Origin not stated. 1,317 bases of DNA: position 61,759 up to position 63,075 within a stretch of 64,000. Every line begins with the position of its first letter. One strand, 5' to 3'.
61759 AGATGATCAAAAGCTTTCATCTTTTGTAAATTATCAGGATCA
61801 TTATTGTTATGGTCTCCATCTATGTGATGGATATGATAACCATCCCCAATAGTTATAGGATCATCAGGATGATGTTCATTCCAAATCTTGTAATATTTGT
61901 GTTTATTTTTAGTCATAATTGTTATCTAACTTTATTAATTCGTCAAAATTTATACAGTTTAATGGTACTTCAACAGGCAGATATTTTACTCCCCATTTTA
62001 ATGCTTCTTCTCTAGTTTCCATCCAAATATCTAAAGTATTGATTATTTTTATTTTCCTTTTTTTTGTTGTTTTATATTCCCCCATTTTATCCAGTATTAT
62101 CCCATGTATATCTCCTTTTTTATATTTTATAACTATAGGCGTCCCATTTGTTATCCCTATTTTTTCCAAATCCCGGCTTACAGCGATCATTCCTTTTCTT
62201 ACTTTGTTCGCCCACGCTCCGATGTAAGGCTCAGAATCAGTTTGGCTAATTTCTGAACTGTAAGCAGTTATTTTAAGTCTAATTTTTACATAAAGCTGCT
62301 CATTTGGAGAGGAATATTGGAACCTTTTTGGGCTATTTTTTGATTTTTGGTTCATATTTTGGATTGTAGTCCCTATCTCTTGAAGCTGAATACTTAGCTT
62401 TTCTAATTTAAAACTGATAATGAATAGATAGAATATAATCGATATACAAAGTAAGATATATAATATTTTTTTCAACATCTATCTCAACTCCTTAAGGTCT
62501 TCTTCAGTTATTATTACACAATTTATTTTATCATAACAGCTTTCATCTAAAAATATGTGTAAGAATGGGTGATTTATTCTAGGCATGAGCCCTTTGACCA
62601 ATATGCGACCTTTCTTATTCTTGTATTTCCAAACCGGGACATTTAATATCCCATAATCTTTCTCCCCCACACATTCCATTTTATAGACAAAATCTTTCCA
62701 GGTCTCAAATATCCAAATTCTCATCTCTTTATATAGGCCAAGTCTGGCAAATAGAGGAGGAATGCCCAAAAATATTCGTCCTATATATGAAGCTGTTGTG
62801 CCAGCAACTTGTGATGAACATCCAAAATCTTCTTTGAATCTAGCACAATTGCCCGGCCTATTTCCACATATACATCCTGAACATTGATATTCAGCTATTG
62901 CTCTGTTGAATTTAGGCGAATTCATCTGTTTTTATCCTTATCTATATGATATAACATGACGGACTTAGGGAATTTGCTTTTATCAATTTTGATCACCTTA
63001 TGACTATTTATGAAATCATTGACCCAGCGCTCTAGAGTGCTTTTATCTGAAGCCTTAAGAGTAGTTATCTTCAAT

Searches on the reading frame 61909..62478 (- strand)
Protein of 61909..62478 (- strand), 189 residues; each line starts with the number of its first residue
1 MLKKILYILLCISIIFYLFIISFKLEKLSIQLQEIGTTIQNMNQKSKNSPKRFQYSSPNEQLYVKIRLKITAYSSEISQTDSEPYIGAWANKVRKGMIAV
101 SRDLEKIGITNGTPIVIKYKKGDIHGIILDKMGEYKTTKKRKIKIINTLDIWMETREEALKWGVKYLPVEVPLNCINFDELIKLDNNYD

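Call 32: search_protein_families(library=pfam, proteins=[window:61909-62478:-], max_evalue=0.1)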
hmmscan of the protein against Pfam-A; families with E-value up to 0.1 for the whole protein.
window:61909-62478:- (189 aa): 2 families
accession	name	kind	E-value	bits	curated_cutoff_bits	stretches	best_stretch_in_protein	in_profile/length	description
PF01935.23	DUF87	-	0.064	13.8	23.2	0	121-184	50-100/220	Helicase HerA, central domain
PF05343.19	Peptidase_M42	-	0.099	12.1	23.2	0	109-166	50-110/292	M42 glutamyl aminopeptidase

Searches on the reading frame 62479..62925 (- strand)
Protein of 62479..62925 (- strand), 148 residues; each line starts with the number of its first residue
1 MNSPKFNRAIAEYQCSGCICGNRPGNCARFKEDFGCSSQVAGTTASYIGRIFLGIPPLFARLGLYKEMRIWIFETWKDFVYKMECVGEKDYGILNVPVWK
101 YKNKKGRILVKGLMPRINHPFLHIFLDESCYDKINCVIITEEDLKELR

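Call 68: find_encoding_contigs(protein=window:62479-62925:-, flank=10000, max_places=2)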
Protein window:62479-62925:- (148 aa): 2 contigs read that carry it; 2 places shown.
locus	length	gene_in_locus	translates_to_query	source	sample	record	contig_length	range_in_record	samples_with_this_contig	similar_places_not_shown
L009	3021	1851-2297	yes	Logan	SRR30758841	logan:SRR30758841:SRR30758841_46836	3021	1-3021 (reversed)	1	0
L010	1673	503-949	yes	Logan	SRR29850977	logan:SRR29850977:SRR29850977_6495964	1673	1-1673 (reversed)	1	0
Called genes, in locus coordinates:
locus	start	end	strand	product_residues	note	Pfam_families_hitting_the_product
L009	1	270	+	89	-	?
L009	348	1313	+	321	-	-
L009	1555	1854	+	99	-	-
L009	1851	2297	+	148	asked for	-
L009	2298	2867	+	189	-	-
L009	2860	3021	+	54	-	?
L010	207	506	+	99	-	-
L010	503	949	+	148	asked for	-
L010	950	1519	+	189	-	-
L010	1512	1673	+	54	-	?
